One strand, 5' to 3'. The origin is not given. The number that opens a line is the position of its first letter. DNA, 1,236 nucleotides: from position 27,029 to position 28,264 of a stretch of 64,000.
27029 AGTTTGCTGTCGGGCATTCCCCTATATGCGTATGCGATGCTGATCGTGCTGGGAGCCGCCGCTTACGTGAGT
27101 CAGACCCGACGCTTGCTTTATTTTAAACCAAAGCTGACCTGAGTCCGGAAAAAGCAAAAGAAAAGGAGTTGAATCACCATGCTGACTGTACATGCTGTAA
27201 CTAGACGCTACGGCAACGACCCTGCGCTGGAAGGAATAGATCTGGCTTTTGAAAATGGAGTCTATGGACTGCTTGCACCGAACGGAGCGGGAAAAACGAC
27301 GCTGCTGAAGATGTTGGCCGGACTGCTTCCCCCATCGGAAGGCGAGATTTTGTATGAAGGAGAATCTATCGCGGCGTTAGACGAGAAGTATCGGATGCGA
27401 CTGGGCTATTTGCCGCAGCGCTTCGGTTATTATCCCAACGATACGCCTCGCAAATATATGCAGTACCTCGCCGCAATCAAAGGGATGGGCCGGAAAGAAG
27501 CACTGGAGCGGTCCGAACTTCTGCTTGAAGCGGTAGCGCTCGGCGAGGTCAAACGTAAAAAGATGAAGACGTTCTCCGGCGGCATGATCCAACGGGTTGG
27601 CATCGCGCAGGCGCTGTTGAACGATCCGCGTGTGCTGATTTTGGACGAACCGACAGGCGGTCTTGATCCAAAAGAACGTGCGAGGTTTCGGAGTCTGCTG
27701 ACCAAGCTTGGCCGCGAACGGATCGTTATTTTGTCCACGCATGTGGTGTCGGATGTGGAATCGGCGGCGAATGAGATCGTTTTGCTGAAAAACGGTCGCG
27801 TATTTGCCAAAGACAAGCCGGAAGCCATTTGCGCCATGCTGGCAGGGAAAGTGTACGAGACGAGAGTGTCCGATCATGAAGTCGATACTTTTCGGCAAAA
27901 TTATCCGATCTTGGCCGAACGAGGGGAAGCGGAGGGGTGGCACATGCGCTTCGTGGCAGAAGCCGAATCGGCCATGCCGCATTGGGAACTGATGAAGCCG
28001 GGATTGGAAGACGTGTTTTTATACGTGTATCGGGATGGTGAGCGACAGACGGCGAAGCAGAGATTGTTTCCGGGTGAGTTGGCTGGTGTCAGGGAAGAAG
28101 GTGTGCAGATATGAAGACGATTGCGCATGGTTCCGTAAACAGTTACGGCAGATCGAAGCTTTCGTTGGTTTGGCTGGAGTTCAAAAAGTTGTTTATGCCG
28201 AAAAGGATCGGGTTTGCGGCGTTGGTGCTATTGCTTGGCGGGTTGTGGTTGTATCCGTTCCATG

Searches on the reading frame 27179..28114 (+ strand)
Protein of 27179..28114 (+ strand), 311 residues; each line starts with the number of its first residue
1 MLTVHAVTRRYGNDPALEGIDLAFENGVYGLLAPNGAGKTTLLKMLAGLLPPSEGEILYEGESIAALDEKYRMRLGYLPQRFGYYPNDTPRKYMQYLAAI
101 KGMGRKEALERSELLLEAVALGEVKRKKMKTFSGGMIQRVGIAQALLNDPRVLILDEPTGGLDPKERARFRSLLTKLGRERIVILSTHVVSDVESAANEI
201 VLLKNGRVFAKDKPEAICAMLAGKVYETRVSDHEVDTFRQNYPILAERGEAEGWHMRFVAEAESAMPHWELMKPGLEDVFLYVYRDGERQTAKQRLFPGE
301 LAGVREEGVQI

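Call 15: search_protein_families(library=pfam, proteins=[window:27179-28114:+], max_evalue=0.00001)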
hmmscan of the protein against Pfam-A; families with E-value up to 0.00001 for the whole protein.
window:27179-28114:+ (311 aa): 2 families
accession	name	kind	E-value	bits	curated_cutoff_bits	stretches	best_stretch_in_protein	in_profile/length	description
PF00005.33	ABC_tran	-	2.3e-28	99.9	25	1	23-159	7-136/137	ABC transporter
PF13304.12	AAA_21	-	1.1e-07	32.7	27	0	139-188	244-298/304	AAA domain, putative AbiEii toxin, Type IV TA system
